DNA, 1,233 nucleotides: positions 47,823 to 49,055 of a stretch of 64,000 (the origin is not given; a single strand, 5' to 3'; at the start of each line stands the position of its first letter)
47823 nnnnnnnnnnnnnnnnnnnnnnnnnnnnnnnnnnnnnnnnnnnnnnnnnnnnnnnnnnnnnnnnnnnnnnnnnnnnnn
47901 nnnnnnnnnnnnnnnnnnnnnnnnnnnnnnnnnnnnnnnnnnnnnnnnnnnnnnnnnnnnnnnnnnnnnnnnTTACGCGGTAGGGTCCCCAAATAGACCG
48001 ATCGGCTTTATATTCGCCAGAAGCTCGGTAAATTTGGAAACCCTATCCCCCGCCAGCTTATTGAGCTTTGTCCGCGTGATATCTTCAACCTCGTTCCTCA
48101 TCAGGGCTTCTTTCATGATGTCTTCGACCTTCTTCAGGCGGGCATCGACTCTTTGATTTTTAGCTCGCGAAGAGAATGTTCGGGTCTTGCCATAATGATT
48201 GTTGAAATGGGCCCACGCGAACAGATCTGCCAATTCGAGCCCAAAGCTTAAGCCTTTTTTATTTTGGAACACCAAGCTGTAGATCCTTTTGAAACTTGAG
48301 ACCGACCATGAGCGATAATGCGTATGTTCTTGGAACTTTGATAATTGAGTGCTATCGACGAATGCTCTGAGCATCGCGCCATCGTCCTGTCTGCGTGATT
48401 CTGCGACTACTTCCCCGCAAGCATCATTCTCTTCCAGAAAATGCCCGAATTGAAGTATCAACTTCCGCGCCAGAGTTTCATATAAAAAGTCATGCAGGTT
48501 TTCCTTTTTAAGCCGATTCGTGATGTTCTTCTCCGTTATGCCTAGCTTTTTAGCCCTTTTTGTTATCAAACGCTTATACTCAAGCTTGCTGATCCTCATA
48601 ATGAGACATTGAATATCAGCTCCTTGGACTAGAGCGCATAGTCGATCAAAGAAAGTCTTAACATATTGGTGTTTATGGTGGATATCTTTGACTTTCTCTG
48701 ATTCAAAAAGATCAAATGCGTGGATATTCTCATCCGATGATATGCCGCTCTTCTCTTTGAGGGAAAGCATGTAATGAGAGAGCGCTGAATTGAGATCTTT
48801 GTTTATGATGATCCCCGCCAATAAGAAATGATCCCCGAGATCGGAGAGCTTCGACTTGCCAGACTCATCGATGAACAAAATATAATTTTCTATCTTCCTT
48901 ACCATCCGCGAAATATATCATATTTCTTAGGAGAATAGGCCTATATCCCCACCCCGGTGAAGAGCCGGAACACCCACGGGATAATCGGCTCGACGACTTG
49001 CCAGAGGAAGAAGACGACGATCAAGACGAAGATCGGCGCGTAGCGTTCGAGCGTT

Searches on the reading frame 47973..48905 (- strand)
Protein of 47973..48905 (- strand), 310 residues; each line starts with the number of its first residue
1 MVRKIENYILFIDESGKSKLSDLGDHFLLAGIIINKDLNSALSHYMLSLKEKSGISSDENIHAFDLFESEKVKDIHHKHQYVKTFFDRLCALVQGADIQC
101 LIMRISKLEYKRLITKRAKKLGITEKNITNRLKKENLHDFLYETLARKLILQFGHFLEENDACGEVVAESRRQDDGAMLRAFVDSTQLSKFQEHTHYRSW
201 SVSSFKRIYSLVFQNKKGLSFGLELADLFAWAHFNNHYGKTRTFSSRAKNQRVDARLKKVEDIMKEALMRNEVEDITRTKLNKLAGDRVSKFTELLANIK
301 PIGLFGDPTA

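Call 63: search_protein_families(library=pfam, proteins=[window:47973-48905:-], max_evalue=0.01)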
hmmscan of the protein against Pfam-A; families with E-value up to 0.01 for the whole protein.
window:47973-48905:- (310 aa): 1 family
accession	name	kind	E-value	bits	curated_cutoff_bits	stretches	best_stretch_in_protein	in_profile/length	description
PF12686.12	DUF3800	-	6.6e-09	37.1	21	1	9-235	1-148/149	Protein of unknown function (DUF3800)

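Call 75: search_protein_families(library=padloc, proteins=[window:47973-48905:-], max_evalue=0.01)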
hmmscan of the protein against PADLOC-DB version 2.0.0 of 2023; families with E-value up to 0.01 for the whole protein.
window:47973-48905:- (310 aa): 0 families
